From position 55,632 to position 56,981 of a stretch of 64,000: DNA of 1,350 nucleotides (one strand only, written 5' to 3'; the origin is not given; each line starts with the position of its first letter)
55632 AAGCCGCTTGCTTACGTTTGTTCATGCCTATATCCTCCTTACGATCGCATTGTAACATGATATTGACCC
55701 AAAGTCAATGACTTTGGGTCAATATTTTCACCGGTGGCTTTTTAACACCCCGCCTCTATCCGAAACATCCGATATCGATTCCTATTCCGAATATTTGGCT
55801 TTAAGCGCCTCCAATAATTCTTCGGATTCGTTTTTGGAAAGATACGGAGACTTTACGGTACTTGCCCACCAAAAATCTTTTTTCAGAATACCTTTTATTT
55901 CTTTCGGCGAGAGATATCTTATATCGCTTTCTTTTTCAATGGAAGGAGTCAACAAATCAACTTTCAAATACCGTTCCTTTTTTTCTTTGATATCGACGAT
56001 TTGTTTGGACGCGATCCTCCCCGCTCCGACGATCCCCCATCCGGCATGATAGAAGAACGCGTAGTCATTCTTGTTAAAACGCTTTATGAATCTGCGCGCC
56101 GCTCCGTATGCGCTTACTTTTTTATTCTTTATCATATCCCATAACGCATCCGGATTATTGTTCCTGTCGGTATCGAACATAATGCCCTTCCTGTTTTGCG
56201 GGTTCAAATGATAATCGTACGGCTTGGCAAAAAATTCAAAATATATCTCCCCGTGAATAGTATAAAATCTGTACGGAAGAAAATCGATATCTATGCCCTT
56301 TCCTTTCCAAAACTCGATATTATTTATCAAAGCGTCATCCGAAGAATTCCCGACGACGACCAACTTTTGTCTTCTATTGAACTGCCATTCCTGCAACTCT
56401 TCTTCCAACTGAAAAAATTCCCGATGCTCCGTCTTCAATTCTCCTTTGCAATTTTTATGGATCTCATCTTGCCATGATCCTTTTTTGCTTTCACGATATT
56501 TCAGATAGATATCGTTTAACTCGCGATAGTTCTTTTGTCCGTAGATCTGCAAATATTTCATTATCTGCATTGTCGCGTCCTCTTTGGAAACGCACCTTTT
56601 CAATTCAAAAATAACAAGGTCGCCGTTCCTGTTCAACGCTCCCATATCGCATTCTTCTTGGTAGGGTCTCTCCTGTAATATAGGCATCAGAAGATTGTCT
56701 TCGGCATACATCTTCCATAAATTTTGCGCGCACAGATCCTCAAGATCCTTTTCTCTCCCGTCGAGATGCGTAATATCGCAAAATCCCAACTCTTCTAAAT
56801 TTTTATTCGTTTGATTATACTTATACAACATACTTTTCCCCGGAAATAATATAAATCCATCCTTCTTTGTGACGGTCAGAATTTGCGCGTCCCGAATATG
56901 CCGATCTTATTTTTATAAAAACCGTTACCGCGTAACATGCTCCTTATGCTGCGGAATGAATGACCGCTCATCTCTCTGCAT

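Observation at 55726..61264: Composite low-GC insertion between tetR and rlmD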

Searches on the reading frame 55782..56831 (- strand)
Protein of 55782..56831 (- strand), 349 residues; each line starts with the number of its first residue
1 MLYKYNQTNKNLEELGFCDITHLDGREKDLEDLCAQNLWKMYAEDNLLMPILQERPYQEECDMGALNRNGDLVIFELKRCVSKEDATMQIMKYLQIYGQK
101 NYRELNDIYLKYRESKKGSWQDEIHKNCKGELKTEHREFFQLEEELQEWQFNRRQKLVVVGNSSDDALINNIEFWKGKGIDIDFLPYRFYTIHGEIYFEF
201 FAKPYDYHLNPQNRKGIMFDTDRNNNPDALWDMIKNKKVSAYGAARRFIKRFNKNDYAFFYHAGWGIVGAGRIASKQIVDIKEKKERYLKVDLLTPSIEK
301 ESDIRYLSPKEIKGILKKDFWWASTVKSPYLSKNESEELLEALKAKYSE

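Call 3: search_protein_families(library=pfam, proteins=[window:55782-56831:-], max_evalue=0.01)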
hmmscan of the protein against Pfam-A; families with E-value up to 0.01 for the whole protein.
window:55782-56831:- (349 aa): 1 family
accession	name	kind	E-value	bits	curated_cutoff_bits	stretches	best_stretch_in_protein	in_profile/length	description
PF01878.24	EVE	-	9e-05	22.9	23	1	231-286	14-77/145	EVE domain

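Call 4: search_protein_families(library=padloc, proteins=[window:55782-56831:-], max_evalue=0.1)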
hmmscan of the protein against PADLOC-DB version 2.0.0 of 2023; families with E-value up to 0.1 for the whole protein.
window:55782-56831:- (349 aa): 5 families
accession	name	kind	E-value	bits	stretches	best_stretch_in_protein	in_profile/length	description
PDLC04916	PDC-S11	-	1.3e-13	48.8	1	26-198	24-178/358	-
PDLC04915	PDC-S11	-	4.8e-09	34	1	27-199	27-189/379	-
PDLC04913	PDC-S11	-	1.4e-08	32.2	1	58-193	59-185/375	-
PDLC04910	PDC-S11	-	3.4e-08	31.1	1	3-196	2-187/359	-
PDLC04909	PDC-S11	-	4.6e-05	21.1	1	61-196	62-187/347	-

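Call 9: search_protein_families(library=ncbifam, proteins=[window:55782-56831:-], max_evalue=0.1)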
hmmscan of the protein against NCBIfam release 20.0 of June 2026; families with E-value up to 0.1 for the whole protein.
window:55782-56831:- (349 aa): 1 family
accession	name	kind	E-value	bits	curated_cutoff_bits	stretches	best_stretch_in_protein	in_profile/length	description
NF003270.0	PRK04247.1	equivalog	5.7e-05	22.3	216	1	22-101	125-202/250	endonuclease NucS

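Call 10: search_protein_families(library=phrogs, proteins=[window:55782-56831:-], max_evalue=0.1)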
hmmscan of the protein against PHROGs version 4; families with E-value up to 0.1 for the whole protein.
window:55782-56831:- (349 aa): 0 families

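Call 44: find_homologous_proteins(query=window:55782-56831:-, max_evalue=0.001)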
Query window:55782-56831:- (349 aa): 166 proteins with E <= 0.001 among 2134 candidates; the best 120 are listed.
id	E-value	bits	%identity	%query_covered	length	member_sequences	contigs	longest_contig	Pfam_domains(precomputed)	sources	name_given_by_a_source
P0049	8.0e-233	790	99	100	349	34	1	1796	-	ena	-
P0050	2.2e-116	407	56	99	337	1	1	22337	-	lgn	-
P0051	1.5e-113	398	54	100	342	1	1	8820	-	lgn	-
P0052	2.1e-112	394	54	100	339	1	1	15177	-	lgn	-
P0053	2.3e-111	391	52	99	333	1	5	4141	-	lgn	-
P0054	1.4e-110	388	53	100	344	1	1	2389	-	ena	-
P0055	5.9e-110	386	53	99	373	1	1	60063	-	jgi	-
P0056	6.5e-110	386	53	99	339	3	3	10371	-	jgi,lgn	jgi:hypothetical protein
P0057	6.7e-110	386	53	100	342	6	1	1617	-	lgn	-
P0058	1.3e-108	382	53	99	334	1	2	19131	-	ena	-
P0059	1.1e-107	379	54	100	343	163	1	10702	-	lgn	-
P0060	1.8e-107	378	52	99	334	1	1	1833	-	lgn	-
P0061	3.1e-107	377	52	99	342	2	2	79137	-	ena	-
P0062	4.1e-107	377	51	100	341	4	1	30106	-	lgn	-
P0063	4.1e-107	377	54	99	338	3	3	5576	-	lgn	-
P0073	1.0e-105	372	54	100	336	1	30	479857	-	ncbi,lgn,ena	-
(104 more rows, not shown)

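Call 60: search_solved_structures(query=A3, max_evalue=1, show_alignments=2)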
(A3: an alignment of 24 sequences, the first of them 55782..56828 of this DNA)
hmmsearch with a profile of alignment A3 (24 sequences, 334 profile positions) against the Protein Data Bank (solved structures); distinct sequences matched with E-value up to 1: 9.
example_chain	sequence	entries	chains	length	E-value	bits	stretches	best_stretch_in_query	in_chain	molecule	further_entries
2vld_A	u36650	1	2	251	4.3e-07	32.7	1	19-96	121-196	Endonuclease NucS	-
5gke_A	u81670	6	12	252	0.026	17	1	21-95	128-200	Endonuclease EndoMS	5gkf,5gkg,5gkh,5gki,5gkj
4je4_A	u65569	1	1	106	0.18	14.2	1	78-134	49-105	Tyrosine-protein phosphatase non-receptor type 11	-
9qa5_A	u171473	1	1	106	0.51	12.8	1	78-132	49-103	Isoform 3 of Tyrosine-protein phosphatase non-receptor type 11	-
4qsy_A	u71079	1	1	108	0.53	12.7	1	78-132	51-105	Tyrosine-protein phosphatase non-receptor type 11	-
3tkz_A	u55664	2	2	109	0.54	12.7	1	79-132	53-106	Tyrosine-protein phosphatase non-receptor type 11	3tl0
9eh9_A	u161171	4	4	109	0.54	12.7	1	79-132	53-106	Isoform 1 of Tyrosine-protein phosphatase non-receptor type 11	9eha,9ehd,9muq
9eic_A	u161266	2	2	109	0.59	12.5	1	80-132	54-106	Isoform 1 of Tyrosine-protein phosphatase non-receptor type 11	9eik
6roy_A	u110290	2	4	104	0.74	12.2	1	78-132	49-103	Tyrosine-protein phosphatase non-receptor type 11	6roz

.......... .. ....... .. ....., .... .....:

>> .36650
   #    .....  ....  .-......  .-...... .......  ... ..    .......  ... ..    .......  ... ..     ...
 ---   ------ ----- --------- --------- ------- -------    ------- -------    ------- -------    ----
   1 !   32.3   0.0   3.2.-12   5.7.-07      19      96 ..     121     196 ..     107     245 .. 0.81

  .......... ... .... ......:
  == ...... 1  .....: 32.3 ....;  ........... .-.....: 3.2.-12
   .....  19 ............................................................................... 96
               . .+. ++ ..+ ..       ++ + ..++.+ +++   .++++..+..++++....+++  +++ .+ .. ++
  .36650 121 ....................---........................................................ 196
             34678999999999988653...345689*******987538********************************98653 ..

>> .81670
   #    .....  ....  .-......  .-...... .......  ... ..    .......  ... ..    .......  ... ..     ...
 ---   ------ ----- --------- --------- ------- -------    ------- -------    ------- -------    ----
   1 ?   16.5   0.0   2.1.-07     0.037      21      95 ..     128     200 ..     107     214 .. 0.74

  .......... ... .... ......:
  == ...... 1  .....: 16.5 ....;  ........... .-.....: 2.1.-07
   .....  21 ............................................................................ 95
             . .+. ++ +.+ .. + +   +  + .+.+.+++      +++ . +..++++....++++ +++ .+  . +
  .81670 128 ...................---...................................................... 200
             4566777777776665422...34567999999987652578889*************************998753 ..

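Call 62: find_encoding_contigs(protein=P0050, flank=7000, max_places=2)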
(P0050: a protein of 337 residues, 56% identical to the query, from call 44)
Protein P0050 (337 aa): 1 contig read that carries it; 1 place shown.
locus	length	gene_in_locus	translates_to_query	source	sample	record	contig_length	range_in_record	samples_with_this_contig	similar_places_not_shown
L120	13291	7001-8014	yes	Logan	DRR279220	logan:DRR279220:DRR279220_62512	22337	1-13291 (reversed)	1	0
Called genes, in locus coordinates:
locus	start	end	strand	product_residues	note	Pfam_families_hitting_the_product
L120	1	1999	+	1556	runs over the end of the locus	-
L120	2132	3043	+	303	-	PF00294:PfkB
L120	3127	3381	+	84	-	PF12637:TSCPD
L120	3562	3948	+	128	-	-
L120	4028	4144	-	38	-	-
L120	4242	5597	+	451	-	PF01938:TRAM, PF05958:tRNA_U5-meth_tr, PF02475:TRM5-TYW2_MTfase, PF09445:Methyltransf_15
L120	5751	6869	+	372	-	-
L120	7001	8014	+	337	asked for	-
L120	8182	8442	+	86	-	-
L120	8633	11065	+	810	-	PF08305:NPCBM, PF16403:Bact_surface_Ig-like (faint), PF08305:NPCBM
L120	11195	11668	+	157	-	PF04073:tRNA_edit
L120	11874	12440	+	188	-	PF24961:NfeD_membrane, PF01957:NfeD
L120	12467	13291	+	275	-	?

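Call 63: find_encoding_contigs(protein=P0073, flank=7000, max_places=3)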
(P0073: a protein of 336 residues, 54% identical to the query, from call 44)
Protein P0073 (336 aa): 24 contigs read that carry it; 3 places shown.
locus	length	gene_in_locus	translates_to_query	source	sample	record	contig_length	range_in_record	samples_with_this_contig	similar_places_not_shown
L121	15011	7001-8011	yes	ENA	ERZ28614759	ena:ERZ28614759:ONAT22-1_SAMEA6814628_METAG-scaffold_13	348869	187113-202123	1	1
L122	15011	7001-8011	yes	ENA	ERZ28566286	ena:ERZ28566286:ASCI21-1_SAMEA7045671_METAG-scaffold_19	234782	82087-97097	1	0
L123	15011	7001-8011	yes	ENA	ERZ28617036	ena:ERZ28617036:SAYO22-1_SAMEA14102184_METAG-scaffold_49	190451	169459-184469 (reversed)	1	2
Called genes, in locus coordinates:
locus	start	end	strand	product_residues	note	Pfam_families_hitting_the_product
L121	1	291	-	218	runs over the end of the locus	PF00528:BPD_transp_1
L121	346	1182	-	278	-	PF00497:SBP_bac_3, PF10613:Lig_chan-Glu_bd (weak)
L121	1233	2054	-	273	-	PF01522:Polysacc_deac_1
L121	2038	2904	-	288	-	PF01522:Polysacc_deac_1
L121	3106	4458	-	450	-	PF01554:MatE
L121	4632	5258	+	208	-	PF07796:DUF1638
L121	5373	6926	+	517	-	PF00117:GATase, PF07722:Peptidase_C26, PF02540:NAD_synthase (faint), PF03054:tRNA_Me_trans (weak), PF00958:GMP_synt_C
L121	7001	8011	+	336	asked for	-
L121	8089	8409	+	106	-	PF01906:YbjQ_1, PF23025:YbjQ_2 (weak)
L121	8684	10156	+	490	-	PF00171:Aldedh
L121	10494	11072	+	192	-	PF17099:TrpP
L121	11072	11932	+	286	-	PF02463:SMC_N (faint), PF00005:ABC_tran, PF13304:AAA_21 (faint)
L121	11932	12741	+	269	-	PF02463:SMC_N (faint), PF00005:ABC_tran, PF13401:AAA_22 (faint), PF13304:AAA_21 (faint)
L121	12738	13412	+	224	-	PF02361:CbiQ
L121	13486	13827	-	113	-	PF01638:HxlR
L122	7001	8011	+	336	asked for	-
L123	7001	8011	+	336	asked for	-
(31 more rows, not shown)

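Call 65: predict_structure(alignment_id=A3)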
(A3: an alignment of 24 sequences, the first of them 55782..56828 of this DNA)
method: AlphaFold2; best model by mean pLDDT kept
length: 348 residues; sequences in the alignment: 24
mean_pLDDT: 81.7   pTM: 0.52
mean pLDDT of the five models: 81.7, 77.0, 72.2, 68.9, 68.4
residues with pLDDT >= 90: 114; 70-90: 169; 50-70: 55; < 50: 10
segments of 3 or more residues with pLDDT < 50: 42-44, 202-208
pLDDT, mean of each block of 10 residues (from residue 1): 77 60 64 68 65 79 89 81 74 86 92 75 64 89 91 87 80 83 78 71 47 82 84 94 86 93 93 94 93 93 95 87 81 95 95
secondary structure, 60 per line:
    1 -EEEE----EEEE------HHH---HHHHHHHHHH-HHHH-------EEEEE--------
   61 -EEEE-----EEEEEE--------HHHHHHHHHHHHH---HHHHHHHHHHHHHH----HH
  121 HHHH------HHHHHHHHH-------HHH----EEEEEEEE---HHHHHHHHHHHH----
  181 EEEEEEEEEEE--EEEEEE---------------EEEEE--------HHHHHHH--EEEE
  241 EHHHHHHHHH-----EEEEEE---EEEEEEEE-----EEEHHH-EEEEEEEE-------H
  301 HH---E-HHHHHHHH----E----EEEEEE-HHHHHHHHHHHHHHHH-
elements in order: E2-5 E10-13 H26-35 H37-40 E48-52 E62-65 E71-76 H85-97 H101-114 H119-124 H131-139 E154-161 H165-176 E181-191 E194-199 E215-219 H228-234 E237-241 H242-250 E256-261 E265-272 E278-280 E285-292 H308-315 E325-330 H332-347

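Call 69: fold_search(model_id=the predicted structure, library=pdb)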
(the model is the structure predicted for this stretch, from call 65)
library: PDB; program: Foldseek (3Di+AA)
matches with E <= 10: 594; with E <= 0.001: 0
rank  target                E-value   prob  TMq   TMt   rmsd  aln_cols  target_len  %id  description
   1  8ps5_A                8.3e-03  0.91  0.23  0.20   9.3       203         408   13  Escherichia coli SduA complex bound to DNA (released 2025-01-22)
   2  1wmm                  9.3e-03  1.00  0.27  0.58   4.7       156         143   13  Crystal structure of PH1033 from Pyrococcus horikoshii Ot3 (released 2005-08-23)
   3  2hd9                  1.1e-02  1.00  0.25  0.52   5.7       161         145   14  Crystal structure of PH1033 from Pyrococcus horikoshii OT3 (released 2006-12-20)
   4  2p5d                  1.3e-02  1.00  0.20  0.45   8.9       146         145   11  Crystal structure of MJECL36 from Methanocaldococcus jannaschii DSM 2661 (released 2007-09-18)
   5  2vld_A                1.3e-02  1.00  0.24  0.35   9.0       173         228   14  crystal structure of a repair endonuclease from Pyrococcus abyssi (released 2009-05-19)
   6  2vld_B                1.3e-02  0.99  0.23  0.34   9.0       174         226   14  crystal structure of a repair endonuclease from Pyrococcus abyssi (released 2009-05-19)
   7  5gke_A                2.4e-02  0.98  0.23  0.32  10.2       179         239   13  Structure of EndoMS-dsDNA1 complex (released 2016-11-02)
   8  8ps4_A                5.3e-02  0.51  0.21  0.19   9.9       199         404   14  Escherichia coli SduA complex (released 2025-01-22)
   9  6xl1_A                6.8e-02  0.77  0.20  0.19   8.6       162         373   14  crystal structure of cA4-activated Card1(D294N) (released 2020-12-30)
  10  7s9v_A                7.6e-02  0.41  0.14  0.04  12.7       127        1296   12  DrmAB:ADP (released 2022-06-15)
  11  7s9w_A                8.1e-02  0.47  0.17  0.06  12.3       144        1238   11  Structure of DrmAB:ADP:DNA complex (released 2022-06-15)
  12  5gkj_B                1.6e-01  0.72  0.21  0.31   8.7       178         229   12  Structure of EndoMS in apo form (released 2016-11-02)
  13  7lwa_A                2.1e-01  0.13  0.15  0.18   9.6       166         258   14  Human Exonuclease 5 crystal structure (T88E) in complex with ssDNA and Mg (released 2021-07-14)
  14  3lwq_A                2.8e-01  0.18  0.15  0.16  14.9       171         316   11  Structure of H/ACA RNP bound to a substrate RNA containing 3MU (released 2010-07-14)
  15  7lw9_A                2.8e-01  0.13  0.11  0.14  10.2        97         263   11  Human Exonuclease 5 crystal structure in complex with ssDNA, Sm, and Na (released 2021-07-14)
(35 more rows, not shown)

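Call 70: search_protein_families(library=pfam, proteins=[L120:5751-6869:+], max_evalue=0.001)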
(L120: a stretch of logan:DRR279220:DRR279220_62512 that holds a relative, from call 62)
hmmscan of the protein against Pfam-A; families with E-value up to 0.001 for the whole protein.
L120:5751-6869:+ (372 aa): 0 families

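Call 71: search_protein_families(library=padloc, proteins=[L120:5751-6869:+], max_evalue=0.001)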
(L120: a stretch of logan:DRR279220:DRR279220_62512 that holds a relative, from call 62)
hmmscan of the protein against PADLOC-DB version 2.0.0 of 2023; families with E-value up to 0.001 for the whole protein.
L120:5751-6869:+ (372 aa): 0 families

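Call 75: search_protein_families(library=pfam, proteins=[L120:5751-6866:+], max_evalue=0.5)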
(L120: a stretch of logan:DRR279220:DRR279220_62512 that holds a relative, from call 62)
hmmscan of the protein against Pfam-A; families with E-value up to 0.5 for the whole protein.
L120:5751-6866:+ (372 aa): 5 families
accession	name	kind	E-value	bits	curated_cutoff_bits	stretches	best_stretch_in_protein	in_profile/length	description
PF20990.2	DUF2207_C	-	0.0013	18.9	33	1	265-364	102-191/247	Predicted membrane protein (DUF2207) C-terminal domain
PF16020.10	Deltameth_res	-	0.025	14.8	27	1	300-328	13-42/52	Deltamethrin resistance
PF14385.11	DUF4416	-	0.03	14.7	27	0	285-317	69-101/162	Domain of unknown function (DUF4416)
PF18213.6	SUB1_ProdP9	-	0.038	14.2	25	1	256-300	30-74/80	SUB1 protease Prodomain ProdP9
PF01534.23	Frizzled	-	0.076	12.7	22.3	1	302-364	3-68/322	Frizzled/Smoothened family membrane region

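Call 84: search_dna_similar(query=window:55782-56831:-, collection=plasmids, mode=protein, max_evalue=0.00001, max_rows=8)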
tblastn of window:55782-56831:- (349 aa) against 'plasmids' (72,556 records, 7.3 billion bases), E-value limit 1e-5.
Records with a match: 2; places in all: 2; records where one place covers at least 80% of the query: 2.
Best place of each record, by identity: <60% 2.
By first word of the organism name: Caballeronia 2.
By predicted mobility (MOB-suite, as given by PLSDB): non-mobilizable 2.
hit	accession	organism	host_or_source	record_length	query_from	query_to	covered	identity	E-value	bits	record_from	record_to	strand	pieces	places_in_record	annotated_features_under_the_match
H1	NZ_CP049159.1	Caballeronia sp. SBC1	whole organism,soil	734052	1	329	94%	38.3%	2e-69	242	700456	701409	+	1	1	hypothetical protein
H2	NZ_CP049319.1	Caballeronia sp. SBC2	whole organism,soil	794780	1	329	94%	38.3%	2e-69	242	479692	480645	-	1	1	hypothetical protein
